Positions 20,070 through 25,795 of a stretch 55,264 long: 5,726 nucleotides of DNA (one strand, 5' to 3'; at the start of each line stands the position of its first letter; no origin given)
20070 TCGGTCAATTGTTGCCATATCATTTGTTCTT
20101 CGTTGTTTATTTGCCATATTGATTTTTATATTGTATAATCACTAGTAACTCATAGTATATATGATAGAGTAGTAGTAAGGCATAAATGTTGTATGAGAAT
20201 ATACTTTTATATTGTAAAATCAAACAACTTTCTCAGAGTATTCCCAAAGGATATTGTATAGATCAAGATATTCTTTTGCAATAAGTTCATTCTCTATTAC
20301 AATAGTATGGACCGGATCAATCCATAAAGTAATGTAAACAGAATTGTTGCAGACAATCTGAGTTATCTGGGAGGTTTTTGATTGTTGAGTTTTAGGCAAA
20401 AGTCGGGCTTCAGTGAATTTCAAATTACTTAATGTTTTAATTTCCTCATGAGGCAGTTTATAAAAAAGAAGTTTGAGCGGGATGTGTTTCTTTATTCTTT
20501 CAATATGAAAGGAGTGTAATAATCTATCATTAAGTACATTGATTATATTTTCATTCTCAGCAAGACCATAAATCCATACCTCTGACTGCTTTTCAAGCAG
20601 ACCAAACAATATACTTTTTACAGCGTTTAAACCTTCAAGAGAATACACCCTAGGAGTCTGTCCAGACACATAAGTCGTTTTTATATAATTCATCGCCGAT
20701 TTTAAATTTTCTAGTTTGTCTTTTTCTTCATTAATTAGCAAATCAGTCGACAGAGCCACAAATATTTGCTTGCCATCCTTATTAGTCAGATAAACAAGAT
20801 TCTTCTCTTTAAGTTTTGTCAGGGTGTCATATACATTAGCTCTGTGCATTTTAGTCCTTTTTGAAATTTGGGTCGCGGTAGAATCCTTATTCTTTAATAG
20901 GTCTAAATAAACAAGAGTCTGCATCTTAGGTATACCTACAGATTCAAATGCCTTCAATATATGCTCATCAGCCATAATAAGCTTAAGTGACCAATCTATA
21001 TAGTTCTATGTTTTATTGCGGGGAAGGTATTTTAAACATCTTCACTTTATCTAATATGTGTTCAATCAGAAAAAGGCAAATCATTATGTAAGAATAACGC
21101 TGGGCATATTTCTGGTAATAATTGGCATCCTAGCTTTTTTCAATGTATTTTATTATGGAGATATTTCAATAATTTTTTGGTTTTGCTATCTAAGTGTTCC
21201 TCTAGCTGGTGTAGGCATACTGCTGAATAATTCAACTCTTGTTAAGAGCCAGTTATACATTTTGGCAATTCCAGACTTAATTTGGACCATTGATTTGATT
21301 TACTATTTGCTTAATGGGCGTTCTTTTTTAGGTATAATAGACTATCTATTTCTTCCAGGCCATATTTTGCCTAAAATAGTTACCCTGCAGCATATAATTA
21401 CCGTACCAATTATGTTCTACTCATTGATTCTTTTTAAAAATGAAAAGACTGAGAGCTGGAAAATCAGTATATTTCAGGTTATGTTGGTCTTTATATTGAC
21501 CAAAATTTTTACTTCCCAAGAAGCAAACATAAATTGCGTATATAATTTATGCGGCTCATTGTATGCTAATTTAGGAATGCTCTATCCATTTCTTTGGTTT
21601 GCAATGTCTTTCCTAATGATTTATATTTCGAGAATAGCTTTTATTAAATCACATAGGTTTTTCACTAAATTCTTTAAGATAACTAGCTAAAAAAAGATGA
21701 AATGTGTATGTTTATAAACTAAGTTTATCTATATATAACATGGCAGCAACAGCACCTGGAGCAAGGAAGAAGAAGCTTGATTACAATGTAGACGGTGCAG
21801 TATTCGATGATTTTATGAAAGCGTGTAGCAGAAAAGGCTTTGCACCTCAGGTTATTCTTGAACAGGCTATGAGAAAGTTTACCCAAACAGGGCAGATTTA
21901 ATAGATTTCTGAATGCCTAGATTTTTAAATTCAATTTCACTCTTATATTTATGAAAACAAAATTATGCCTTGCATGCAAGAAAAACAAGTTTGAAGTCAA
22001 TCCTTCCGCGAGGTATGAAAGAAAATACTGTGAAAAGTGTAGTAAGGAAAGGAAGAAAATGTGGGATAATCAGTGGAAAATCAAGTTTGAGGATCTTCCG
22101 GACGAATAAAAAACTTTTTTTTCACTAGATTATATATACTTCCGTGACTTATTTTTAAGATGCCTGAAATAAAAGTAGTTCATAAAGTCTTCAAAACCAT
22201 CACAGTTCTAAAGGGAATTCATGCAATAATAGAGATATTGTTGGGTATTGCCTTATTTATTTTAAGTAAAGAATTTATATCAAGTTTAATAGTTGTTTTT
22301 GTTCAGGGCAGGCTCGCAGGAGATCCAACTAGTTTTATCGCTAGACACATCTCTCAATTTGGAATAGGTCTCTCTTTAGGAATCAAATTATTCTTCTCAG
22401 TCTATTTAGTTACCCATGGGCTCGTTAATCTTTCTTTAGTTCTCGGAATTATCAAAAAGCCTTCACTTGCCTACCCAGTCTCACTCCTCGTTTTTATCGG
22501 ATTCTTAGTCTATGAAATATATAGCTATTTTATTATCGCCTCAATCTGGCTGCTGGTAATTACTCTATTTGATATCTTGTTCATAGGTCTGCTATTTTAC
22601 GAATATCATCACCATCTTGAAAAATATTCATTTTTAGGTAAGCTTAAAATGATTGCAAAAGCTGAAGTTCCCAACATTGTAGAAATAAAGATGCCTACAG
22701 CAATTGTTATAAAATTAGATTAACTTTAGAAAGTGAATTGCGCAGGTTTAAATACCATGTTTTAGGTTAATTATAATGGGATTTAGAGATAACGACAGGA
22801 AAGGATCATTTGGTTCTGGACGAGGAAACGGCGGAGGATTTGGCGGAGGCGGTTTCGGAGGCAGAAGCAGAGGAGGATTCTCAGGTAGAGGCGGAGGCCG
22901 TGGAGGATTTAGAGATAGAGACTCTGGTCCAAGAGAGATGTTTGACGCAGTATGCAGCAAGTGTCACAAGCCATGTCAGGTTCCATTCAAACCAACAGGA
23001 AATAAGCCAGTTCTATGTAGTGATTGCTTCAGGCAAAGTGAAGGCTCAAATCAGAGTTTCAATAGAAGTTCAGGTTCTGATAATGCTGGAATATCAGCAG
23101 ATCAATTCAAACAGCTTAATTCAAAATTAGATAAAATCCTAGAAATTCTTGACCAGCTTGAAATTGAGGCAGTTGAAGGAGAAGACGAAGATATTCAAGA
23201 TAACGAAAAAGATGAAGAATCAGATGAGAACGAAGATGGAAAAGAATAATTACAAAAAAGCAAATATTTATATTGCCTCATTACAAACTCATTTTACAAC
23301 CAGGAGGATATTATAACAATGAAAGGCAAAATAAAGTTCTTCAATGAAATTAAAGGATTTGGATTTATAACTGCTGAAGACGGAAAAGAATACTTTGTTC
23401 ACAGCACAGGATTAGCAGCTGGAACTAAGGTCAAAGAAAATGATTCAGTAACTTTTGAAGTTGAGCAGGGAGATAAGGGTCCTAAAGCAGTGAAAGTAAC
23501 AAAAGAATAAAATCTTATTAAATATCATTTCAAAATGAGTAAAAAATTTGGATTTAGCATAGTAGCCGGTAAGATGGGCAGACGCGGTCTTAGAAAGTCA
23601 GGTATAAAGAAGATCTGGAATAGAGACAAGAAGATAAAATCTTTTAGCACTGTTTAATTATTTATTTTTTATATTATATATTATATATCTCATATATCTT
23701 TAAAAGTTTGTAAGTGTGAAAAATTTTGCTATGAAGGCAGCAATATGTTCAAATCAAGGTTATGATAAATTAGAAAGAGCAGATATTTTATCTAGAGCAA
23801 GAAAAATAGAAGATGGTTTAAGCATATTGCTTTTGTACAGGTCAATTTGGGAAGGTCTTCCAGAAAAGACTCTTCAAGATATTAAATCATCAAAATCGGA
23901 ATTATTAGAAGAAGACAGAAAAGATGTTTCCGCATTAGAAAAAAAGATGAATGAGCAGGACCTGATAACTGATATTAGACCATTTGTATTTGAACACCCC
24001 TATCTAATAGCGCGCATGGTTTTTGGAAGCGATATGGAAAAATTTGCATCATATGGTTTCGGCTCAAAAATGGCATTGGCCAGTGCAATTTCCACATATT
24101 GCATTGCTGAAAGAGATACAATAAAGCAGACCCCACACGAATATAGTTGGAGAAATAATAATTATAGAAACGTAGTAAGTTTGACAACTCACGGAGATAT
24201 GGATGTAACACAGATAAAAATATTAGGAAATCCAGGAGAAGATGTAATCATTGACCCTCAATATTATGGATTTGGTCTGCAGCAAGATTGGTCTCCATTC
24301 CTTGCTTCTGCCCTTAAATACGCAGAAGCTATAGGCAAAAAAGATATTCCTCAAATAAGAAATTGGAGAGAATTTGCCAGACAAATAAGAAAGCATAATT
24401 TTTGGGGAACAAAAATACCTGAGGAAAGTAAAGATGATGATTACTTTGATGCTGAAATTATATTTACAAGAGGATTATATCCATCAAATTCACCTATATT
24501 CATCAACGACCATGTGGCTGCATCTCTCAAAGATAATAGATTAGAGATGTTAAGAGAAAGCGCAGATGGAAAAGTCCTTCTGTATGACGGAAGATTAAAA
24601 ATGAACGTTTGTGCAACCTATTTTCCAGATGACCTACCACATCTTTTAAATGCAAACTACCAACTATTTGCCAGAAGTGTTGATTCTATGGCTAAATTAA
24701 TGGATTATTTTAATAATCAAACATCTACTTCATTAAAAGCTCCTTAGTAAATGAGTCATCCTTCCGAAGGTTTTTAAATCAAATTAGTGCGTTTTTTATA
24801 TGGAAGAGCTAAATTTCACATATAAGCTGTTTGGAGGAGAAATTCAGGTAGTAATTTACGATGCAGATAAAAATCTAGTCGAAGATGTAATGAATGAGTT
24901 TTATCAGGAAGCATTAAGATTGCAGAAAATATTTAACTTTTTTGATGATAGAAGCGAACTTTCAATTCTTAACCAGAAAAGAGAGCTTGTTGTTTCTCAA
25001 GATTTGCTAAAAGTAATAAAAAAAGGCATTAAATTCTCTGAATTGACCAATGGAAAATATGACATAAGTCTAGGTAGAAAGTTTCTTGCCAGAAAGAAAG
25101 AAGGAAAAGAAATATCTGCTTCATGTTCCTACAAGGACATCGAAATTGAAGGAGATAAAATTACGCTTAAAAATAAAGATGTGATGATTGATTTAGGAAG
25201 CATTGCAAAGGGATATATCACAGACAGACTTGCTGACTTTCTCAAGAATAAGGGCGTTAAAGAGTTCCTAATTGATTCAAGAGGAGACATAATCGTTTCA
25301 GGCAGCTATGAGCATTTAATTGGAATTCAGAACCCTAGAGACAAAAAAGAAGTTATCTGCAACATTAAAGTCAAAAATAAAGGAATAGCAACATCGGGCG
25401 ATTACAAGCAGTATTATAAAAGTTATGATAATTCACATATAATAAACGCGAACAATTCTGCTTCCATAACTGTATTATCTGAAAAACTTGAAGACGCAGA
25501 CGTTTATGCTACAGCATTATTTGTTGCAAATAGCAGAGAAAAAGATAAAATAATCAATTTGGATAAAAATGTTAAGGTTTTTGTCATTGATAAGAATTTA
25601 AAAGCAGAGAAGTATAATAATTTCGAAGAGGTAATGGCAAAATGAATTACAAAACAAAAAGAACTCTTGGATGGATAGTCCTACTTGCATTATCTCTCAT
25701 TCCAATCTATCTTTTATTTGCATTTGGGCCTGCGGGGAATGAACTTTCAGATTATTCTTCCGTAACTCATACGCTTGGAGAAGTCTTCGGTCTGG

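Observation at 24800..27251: ApbE + ferric-reductase/FNR fusion + small 'TRAS'-tailed membrane protein: candidate archaeal flavinylation-based transmembrane electron transfer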

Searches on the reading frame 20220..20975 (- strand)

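Call 48: search_protein_families(library=pfam, proteins=[window:20220-20975:-], max_evalue=0.0001)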
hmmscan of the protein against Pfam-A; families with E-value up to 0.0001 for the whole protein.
window:20220-20975:- (251 aa): 1 family
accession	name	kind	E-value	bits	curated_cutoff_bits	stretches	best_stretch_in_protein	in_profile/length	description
PF01978.25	TrmB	-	1.6e-11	44.3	25.6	1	12-76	3-66/68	Sugar-specific transcriptional regulator TrmB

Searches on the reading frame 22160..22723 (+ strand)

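Call 48: search_protein_families(library=pfam, proteins=[window:22160-22723:+], max_evalue=0.0001)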
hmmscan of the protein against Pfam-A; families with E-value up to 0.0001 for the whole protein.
window:22160-22723:+ (187 aa): 1 family
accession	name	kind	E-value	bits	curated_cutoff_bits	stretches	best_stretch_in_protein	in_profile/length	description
PF09900.14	DUF2127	-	8.6e-21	75.1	24.3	1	10-149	1-140/140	Predicted membrane protein (DUF2127)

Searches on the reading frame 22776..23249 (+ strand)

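Call 66: search_protein_families(library=pfam, proteins=[window:22776-23249:+], max_evalue=0.001)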
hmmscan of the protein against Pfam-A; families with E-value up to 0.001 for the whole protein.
window:22776-23249:+ (157 aa): 1 family
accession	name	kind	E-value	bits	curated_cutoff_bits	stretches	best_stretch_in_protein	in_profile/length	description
PF23477.1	zf_Tbcl_2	-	3.4e-16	59.1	27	1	53-88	1-36/37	Probable treble clef zinc finger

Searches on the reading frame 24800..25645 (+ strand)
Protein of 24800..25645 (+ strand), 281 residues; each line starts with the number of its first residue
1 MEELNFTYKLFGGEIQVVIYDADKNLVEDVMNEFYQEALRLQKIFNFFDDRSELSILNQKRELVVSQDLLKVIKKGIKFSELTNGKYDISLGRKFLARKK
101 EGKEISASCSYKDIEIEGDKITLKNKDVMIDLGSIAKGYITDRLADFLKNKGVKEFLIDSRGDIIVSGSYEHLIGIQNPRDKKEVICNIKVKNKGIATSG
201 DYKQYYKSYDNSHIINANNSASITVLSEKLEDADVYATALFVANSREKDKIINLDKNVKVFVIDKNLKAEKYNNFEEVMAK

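Call 3: search_protein_families(library=pfam, proteins=[window:24800-25645:+], max_evalue=0.01)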
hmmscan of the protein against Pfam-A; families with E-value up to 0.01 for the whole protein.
window:24800-25645:+ (281 aa): 1 family
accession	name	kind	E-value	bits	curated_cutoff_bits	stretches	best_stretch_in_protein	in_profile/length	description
PF02424.20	ApbE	-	1.3e-48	166.3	25.6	1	12-260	2-264/266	ApbE family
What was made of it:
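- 24800..25645 (+): apbE: FAD:protein FMN transferase, 281 aa, with no signal peptide or lipobox (predicted cytosolic). PF02424, E=1e-48 (call 3).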

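Call 30: search_solved_structures(query=window:24800-25642:+, max_evalue=0.001, show_alignments=2)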
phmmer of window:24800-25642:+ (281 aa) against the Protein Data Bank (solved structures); distinct sequences matched with E-value up to 0.001: 13.
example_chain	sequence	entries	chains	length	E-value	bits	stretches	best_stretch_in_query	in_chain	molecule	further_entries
1vrm_A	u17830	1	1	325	9.5e-18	67.9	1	15-252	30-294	hypothetical protein TM1553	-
7esa_A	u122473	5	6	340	1.5e-17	67.2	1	10-265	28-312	FAD:protein FMN transferase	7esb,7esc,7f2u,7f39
6nxi_A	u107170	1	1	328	1.4e-15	60.8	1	48-261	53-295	FAD:protein FMN transferase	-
6nxj_A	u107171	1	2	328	2.3e-14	56.8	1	48-251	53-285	FAD:protein FMN transferase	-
4xgw_A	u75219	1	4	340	4.8e-12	49.2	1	126-265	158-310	FAD:protein FMN transferase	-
2o18_A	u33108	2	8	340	1.7e-11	47.4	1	126-265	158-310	Thiamine biosynthesis lipoprotein apbE | FAD:protein FMN transferase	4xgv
4xgx_A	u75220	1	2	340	1.9e-11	47.2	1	126-265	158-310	FAD:protein FMN transferase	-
3pnd_A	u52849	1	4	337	2.2e-11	47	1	126-266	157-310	Thiamine biosynthesis lipoprotein ApbE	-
5mgy_H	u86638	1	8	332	6.5e-11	45.5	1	109-245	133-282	FAD:protein FMN transferase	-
4xdt_A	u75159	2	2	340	3.4e-07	33.3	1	38-248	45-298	FAD:protein FMN transferase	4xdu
4ifu_A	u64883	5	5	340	1.6e-06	31.1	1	62-248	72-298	FAD:protein FMN transferase | Thiamine biosynthesis lipoprotein ApbE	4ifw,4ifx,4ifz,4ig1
7mgt_A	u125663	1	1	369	2.2e-06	30.6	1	62-248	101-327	FAD:protein FMN transferase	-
4xdr_A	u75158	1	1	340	2e-05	27.5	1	62-247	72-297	FAD:protein FMN transferase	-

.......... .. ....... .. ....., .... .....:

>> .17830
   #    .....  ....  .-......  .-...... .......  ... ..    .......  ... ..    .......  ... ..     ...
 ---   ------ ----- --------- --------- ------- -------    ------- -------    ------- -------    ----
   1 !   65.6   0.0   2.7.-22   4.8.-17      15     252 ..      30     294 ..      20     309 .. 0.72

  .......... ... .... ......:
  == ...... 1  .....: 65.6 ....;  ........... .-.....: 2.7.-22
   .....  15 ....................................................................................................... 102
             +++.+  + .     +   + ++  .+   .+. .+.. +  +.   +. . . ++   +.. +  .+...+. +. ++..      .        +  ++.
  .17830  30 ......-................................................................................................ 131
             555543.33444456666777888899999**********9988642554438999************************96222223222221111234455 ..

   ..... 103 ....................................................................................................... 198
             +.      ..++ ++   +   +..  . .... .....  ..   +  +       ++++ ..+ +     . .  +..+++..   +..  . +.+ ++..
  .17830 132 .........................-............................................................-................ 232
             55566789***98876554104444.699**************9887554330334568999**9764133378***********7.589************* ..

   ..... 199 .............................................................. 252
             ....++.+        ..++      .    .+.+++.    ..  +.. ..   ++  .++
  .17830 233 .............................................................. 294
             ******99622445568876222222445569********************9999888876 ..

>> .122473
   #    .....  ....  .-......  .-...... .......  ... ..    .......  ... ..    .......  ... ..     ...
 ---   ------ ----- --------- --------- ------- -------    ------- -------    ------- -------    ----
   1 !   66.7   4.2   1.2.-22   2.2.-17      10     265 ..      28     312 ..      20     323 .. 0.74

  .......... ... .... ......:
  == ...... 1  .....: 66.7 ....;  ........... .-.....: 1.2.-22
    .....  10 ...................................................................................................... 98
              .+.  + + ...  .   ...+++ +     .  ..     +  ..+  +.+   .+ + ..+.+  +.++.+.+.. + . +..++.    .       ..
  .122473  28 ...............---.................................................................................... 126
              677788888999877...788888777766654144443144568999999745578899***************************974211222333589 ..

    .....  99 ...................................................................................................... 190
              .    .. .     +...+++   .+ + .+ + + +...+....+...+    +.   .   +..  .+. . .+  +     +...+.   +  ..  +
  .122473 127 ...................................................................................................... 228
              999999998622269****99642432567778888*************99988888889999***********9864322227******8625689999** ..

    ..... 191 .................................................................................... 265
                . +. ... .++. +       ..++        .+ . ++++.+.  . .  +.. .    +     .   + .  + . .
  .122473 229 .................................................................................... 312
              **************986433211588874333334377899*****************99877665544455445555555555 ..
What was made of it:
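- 24800..25645 (+): Matches solved ApbE/FmnB structures 1vrm and 7esa (call 30).
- On ApbE / FAD:protein FMN transferase (PF02424): PDB relatives 1vrm and 7esa, E about 1e-17 (call 30). They align to the corresponding FmnB/TM1553 segments (call 30).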
